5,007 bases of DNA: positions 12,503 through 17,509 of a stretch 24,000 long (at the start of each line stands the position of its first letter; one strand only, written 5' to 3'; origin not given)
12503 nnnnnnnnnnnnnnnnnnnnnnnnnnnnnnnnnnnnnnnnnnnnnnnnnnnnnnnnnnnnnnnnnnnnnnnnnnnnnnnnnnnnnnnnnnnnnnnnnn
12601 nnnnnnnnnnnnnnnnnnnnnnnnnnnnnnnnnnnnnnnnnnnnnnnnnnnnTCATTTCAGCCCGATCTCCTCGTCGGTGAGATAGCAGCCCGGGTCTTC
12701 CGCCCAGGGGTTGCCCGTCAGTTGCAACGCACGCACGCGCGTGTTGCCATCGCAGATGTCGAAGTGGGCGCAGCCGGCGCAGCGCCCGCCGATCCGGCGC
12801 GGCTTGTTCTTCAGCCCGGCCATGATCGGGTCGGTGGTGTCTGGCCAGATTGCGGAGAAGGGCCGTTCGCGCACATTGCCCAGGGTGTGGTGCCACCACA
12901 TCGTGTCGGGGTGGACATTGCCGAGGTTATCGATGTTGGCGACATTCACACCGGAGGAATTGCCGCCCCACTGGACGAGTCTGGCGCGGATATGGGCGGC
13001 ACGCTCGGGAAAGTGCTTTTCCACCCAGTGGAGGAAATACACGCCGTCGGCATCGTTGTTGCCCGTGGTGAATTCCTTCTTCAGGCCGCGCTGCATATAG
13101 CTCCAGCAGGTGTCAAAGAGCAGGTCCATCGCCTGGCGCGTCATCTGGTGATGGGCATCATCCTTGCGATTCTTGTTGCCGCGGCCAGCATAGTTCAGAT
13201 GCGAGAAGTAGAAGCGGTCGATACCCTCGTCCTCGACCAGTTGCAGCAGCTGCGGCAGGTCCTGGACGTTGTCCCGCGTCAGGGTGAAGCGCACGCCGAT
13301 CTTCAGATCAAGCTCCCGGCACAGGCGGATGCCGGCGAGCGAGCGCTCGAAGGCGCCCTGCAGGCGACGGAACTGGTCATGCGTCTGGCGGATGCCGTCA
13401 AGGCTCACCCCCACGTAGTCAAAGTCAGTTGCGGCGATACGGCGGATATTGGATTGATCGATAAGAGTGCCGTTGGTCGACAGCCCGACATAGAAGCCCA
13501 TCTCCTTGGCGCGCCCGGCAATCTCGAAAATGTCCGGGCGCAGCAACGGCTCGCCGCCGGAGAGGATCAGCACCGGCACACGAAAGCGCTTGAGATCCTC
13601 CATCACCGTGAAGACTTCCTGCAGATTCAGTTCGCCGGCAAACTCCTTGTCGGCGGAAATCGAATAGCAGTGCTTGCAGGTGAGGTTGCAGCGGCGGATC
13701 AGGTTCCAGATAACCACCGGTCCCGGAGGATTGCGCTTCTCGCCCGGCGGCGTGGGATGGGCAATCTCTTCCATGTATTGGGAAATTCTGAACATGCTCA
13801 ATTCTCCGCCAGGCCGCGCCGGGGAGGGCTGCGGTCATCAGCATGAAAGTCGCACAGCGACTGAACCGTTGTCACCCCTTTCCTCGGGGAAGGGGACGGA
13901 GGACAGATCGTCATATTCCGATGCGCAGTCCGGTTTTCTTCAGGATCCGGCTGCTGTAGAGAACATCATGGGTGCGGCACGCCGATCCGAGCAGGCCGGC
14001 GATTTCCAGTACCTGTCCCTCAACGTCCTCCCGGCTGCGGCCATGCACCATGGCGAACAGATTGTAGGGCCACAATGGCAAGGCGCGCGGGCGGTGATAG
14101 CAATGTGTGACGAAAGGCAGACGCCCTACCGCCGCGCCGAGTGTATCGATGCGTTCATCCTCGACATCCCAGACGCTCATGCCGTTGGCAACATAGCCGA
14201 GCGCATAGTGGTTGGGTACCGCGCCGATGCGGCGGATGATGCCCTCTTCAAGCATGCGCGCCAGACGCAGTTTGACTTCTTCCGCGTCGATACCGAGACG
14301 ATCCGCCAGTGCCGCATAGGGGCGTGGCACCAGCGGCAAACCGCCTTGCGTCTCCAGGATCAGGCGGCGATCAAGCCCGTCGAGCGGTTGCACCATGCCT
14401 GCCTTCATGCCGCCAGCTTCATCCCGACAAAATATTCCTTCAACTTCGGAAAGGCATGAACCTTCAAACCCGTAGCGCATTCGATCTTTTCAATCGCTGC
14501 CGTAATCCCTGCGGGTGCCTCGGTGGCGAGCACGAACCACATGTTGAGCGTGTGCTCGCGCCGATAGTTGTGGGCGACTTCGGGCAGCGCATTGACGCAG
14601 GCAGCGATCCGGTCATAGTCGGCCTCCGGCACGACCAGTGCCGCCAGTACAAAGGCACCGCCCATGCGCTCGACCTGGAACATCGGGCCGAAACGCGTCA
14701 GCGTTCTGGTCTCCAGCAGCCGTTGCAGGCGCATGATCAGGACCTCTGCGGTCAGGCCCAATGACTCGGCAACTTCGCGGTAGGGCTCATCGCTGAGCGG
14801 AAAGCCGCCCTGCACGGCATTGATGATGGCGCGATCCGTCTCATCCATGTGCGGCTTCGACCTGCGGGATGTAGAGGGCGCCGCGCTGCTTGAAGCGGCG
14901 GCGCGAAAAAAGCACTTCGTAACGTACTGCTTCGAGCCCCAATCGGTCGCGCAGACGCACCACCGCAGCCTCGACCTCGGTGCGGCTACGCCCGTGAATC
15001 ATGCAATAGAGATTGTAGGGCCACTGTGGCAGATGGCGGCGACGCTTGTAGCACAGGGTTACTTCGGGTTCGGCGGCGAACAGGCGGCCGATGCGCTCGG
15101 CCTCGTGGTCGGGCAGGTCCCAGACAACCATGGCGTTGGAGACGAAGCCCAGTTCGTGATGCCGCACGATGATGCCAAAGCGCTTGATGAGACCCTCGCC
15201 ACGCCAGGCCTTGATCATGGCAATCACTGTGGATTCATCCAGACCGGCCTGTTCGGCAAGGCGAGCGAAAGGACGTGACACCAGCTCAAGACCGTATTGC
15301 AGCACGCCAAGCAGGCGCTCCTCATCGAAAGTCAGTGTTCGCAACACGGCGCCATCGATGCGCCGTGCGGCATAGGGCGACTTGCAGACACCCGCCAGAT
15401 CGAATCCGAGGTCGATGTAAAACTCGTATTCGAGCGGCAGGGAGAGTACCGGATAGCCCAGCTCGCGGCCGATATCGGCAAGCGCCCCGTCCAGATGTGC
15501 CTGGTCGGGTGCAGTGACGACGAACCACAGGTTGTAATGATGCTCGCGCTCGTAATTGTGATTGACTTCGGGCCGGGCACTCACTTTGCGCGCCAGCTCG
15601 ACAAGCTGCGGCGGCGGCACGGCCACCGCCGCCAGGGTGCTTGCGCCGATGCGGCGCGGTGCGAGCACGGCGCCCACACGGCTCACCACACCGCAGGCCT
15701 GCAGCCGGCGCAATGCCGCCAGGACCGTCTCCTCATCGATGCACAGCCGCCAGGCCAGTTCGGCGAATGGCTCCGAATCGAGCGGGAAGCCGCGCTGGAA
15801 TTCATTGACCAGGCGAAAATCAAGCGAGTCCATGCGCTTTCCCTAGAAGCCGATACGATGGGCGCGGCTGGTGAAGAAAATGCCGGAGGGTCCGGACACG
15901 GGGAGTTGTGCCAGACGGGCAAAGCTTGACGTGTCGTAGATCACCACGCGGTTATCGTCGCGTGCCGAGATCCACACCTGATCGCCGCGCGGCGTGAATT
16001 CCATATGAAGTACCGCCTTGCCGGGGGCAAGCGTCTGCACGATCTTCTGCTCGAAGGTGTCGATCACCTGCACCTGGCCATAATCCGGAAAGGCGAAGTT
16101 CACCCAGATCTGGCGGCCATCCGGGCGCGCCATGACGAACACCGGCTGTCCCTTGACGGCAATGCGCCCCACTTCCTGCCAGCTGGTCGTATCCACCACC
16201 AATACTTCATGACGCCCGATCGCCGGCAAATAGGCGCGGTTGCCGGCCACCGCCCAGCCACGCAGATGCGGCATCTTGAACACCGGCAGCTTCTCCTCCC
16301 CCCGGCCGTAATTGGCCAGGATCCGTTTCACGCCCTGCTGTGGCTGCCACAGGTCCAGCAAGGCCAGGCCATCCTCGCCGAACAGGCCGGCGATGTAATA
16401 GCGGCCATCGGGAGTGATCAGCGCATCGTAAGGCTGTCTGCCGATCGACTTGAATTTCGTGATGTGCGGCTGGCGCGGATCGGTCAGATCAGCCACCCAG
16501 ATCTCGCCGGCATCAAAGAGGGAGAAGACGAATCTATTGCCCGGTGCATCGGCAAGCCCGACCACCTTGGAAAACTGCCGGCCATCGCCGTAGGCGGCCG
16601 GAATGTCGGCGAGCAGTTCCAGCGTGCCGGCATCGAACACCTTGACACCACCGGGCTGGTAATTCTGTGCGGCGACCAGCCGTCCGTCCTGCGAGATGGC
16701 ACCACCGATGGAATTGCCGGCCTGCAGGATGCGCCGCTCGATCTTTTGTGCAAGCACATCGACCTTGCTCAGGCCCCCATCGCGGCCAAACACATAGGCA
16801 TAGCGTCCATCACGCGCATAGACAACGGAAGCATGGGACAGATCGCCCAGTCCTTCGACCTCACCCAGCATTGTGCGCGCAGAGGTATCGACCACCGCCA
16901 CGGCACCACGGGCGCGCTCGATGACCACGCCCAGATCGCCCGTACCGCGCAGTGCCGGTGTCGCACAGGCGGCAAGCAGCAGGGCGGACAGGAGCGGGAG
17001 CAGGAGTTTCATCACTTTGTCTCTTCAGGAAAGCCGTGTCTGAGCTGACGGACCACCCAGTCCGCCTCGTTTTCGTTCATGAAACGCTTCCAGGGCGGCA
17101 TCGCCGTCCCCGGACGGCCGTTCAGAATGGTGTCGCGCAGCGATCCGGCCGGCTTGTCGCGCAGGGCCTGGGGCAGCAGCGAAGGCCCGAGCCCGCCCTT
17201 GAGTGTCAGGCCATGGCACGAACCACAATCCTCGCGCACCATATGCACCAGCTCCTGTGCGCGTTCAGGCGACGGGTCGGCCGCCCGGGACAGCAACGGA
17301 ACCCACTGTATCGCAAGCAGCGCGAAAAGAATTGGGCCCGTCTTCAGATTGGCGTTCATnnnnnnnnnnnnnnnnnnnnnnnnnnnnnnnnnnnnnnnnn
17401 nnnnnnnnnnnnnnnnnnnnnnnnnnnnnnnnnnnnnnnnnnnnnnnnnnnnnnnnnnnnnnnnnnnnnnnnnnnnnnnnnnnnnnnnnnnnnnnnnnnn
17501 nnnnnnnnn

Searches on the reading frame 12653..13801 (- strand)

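Call 16: search_protein_families(library=pfam, proteins=[window:12653-13801:-])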
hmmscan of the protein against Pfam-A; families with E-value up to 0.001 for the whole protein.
window:12653-13801:- (382 aa): 2 families
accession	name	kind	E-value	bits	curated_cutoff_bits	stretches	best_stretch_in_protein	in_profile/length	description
PF04055.27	Radical_SAM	-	4.5e-25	89.2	29.5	1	33-188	2-165/166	Radical SAM superfamily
PF13353.11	Fer4_12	-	1.2e-06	29.3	22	1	34-118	11-98/137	4Fe-4S single cluster domain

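Call 17: search_protein_families(library=ncbifam, proteins=[window:12653-13801:-])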
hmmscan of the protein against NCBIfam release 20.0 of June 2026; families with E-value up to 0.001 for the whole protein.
window:12653-13801:- (382 aa): 77 families (the best 25 are shown)
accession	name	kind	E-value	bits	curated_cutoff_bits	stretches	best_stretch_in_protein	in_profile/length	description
TIGR04051.1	rSAM_NirJ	equivalog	2.3e-192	638.6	515.45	1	27-380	1-354/354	heme d1 biosynthesis radical SAM protein NirJ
TIGR04054.1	rSAM_NirJ1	equivalog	2.2e-126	421.6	650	1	26-379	34-387/387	putative heme d1 biosynthesis radical SAM protein NirJ1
TIGR04546.1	rSAM_ahbC_deAc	equivalog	6.2e-118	394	650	1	28-379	39-390/390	12,18-didecarboxysiroheme deacetylase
TIGR04347.1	pseudo_SAM_Halo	equivalog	8e-105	351.3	525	1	27-379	37-390/390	TIGR04347 family pseudo-SAM/SPASM protein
TIGR04545.1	rSAM_ahbD_hemeb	equivalog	3.7e-55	187.7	500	1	30-373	2-336/339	heme b synthase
TIGR04053.2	TIGR04053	equivalog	3.8e-54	184.3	395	1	29-373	9-363/366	TIGR04053 family radical SAM/SPASM domain-containing protein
TIGR04055.1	rSAM_NirJ2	equivalog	6.8e-44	150.7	500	2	29-214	1-186/326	putative heme d1 biosynthesis radical SAM protein NirJ2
TIGR03962.1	mycofact_rSAM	equivalog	1.1e-35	123.4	265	1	30-376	14-335/339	mycofactocin radical SAM maturase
NF050035.1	rSAM_WgK_link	exception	1.7e-35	122.7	650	1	33-377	14-366/367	radical SAM/SPASM peptide maturase WgkB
TIGR04303.1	GeoRSP_rSAM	equivalog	8.7e-35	120.8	400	2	30-214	7-189/325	GeoRSP system radical SAM/SPASM protein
TIGR04250.1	SCM_rSAM_ScmE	equivalog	1.6e-33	116.1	400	1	34-364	9-337/358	SynChlorMet cassette radical SAM/SPASM protein ScmE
NF045574.1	sacti_mat_StsB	exception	2.5e-32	112.4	625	1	24-217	92-284/466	StsB family radical SAM/SPASM domain sactipeptide maturase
TIGR04133.1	rSAM_w_lipo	hypoth_equivalog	3.9e-31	108.3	425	1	30-354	26-331/350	TIGR04133 family radical SAM/SPASM protein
TIGR03913.1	rad_SAM_trio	equivalog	1.8e-30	105.7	591.75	1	30-373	21-353/477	GDL motif peptide-associated radical SAM/SPASM maturase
TIGR02109.1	PQQ_syn_pqqE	equivalog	7.3e-30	104.1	381.35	1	30-213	9-193/358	pyrroloquinoline quinone biosynthesis protein PqqE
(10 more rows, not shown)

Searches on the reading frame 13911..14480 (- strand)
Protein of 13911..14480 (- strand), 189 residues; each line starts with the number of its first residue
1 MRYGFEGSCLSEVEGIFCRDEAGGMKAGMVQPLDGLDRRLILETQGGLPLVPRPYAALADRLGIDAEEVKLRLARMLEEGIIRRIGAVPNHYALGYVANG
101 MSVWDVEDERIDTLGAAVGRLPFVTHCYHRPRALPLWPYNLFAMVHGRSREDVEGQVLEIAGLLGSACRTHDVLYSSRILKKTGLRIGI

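Call 17: search_protein_families(library=ncbifam, proteins=[window:13911-14480:-])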
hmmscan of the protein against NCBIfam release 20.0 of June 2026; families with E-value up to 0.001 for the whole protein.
window:13911-14480:- (189 aa): 3 families
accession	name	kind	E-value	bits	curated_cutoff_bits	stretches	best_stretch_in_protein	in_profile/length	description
NF040707.3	Siroheme_Dcarb_AhbB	equivalog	3.1e-51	172.9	125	1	40-187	1-146/146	siroheme decarboxylase subunit beta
NF040708.3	Siroheme_Dcarb_AhbA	equivalog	2.2e-19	69.6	140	1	37-142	1-104/144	siroheme decarboxylase subunit alpha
NF053758.1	ChrTpTrnRegChrS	equivalog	0.00013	21.8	250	1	33-169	12-144/158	chromate efflux transcriptional regulator ChrS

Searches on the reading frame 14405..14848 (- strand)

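Call 17: search_protein_families(library=ncbifam, proteins=[window:14405-14848:-])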
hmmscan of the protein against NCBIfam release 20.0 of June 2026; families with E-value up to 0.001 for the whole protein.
window:14405-14848:- (147 aa): 3 families
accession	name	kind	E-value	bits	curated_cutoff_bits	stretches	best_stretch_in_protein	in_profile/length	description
NF040708.3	Siroheme_Dcarb_AhbA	equivalog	2.6e-30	105.1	140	1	5-145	1-142/144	siroheme decarboxylase subunit alpha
NF040707.3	Siroheme_Dcarb_AhbB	equivalog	5.4e-16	58.6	125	1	8-104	1-98/146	siroheme decarboxylase subunit beta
NF040947.1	trans_reg_LysM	equivalog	0.00087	19.1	180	1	1-127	1-123/136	HTH-type transcriptional regulator LysM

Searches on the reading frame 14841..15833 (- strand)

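Call 17: search_protein_families(library=ncbifam, proteins=[window:14841-15833:-])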
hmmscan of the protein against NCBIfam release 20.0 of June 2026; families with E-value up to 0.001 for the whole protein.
window:14841-15833:- (330 aa): 5 families
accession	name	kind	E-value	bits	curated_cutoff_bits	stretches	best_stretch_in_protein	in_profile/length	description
NF040707.3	Siroheme_Dcarb_AhbB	equivalog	3.5e-73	244.1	125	2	174-321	1-146/146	siroheme decarboxylase subunit beta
NF040708.3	Siroheme_Dcarb_AhbA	equivalog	1.7e-45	154.3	140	2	7-145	3-143/144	siroheme decarboxylase subunit alpha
NF040947.1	trans_reg_LysM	equivalog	1.1e-09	38.1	180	0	2-118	2-115/136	HTH-type transcriptional regulator LysM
NF040820.1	trans_reg_LrpA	equivalog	3.1e-08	33.6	250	0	21-109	19-109/141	HTH-type transcriptional regulator LrpA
NF053758.1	ChrTpTrnRegChrS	equivalog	4.9e-07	29.7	250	0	23-95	31-105/158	chromate efflux transcriptional regulator ChrS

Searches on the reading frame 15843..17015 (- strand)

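Call 17: search_protein_families(library=ncbifam, proteins=[window:15843-17015:-])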
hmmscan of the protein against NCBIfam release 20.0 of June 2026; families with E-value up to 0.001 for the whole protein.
window:15843-17015:- (390 aa): 8 families
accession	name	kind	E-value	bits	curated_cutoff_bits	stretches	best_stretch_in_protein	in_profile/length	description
TIGR03866.1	PQQ_ABC_repeats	subfamily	2.8e-12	46.3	287.3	1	261-374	13-124/310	PQQ-dependent catabolism-associated beta-propeller protein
NF052340.1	hydrazine_beta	equivalog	6.8e-11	41.8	560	1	262-372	48-158/372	hydrazine synthase subunit beta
NF052460.1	L-NosZ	equivalog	5.6e-10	38.3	700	1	33-239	61-261/480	clade III lactonase-type nitrous-oxide reductase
NF038015.2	AztD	exception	2.7e-07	29.6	400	0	37-96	235-292/356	zinc metallochaperone AztD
NF052342.1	hydrazine_BC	exception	2.9e-06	25.8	1250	0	263-368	55-160/690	hydrazine synthase subunit beta-gamma fusion subunit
NF052280.1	7_blade_YncE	equivalog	5.2e-06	25.5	400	0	259-353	228-319/338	7-bladed beta-propeller protein YncE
NF048007.1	MmpL3Stblzr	equivalog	4.3e-05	22.8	600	0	34-130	245-337/366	MmpL3/TtfA transport complex stabilizer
TIGR02276.1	beta_rpt_yvtn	repeat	0.00012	21.9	27.85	0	342-381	1-41/42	beta-propeller repeat protein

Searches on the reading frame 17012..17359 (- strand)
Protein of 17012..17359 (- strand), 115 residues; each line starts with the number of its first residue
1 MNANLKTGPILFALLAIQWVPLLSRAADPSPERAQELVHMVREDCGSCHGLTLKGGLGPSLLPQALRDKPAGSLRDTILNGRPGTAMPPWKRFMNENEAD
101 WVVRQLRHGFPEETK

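Call 9: find_encoding_contigs(protein=window:17012-17359:-, flank=4000, max_places=10)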
Protein window:17012-17359:- (115 aa): 6 contigs read that carry it; 6 places shown.
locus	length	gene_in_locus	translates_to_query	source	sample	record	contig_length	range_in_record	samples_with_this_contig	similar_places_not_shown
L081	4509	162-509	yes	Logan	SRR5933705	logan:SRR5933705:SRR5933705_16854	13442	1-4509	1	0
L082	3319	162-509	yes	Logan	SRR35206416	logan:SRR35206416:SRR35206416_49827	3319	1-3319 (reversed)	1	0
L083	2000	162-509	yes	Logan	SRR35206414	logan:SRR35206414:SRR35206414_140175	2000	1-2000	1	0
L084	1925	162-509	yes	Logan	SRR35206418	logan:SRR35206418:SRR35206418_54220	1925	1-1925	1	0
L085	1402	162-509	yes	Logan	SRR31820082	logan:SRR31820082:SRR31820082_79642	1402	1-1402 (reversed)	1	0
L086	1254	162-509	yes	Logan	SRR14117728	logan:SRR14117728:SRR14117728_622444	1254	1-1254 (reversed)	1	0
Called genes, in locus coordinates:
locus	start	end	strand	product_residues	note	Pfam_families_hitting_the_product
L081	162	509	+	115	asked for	PF13442:Cytochrome_CBB3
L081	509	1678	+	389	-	PF02239:Cytochrom_D1, PF25174:Beta-prop_THOC3 (faint)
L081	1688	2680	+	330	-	PF13404:HTH_AsnC-type (faint), PF22451:NirdL-like_HTH, PF13545:HTH_Crp_2 (faint), PF17805:AsnC_trans_reg2, PF22451:NirdL-like_HTH, PF17805:AsnC_trans_reg2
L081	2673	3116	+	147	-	PF13404:HTH_AsnC-type, PF22451:NirdL-like_HTH, PF17805:AsnC_trans_reg2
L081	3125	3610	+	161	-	PF22451:NirdL-like_HTH, PF17805:AsnC_trans_reg2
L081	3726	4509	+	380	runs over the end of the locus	PF13353:Fer4_12 (weak), PF04055:Radical_SAM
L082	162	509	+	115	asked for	PF13442:Cytochrome_CBB3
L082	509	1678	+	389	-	PF02239:Cytochrom_D1, PF25174:Beta-prop_THOC3 (faint)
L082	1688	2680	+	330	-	PF13404:HTH_AsnC-type (faint), PF22451:NirdL-like_HTH, PF13545:HTH_Crp_2 (faint), PF17805:AsnC_trans_reg2, PF22451:NirdL-like_HTH, PF17805:AsnC_trans_reg2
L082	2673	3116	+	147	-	PF13404:HTH_AsnC-type, PF22451:NirdL-like_HTH, PF17805:AsnC_trans_reg2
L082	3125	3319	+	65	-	?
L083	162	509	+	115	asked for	PF13442:Cytochrome_CBB3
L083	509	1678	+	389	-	PF02239:Cytochrom_D1, PF25174:Beta-prop_THOC3 (faint)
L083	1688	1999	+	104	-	?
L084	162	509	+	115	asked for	PF13442:Cytochrome_CBB3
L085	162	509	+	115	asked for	PF13442:Cytochrome_CBB3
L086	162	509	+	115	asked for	PF13442:Cytochrome_CBB3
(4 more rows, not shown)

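Call 17: search_protein_families(library=ncbifam, proteins=[window:17012-17359:-])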
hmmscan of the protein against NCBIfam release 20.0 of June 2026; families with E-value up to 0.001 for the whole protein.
window:17012-17359:- (115 aa): 3 families
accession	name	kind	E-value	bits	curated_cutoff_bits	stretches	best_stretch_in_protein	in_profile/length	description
NF045773.1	cytochro_C550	exception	4.4e-07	29.9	125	1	38-100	53-110/118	cytochrome c550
NF045774.1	cytochro_C551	exception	1.8e-06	27.9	118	1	33-105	38-105/110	cytochrome c551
NF011054.0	PRK14486.1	equivalog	0.00035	20.2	447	1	40-104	221-285/294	putative bifunctional cbb3-type cytochrome c oxidase subunit II/cytochrome c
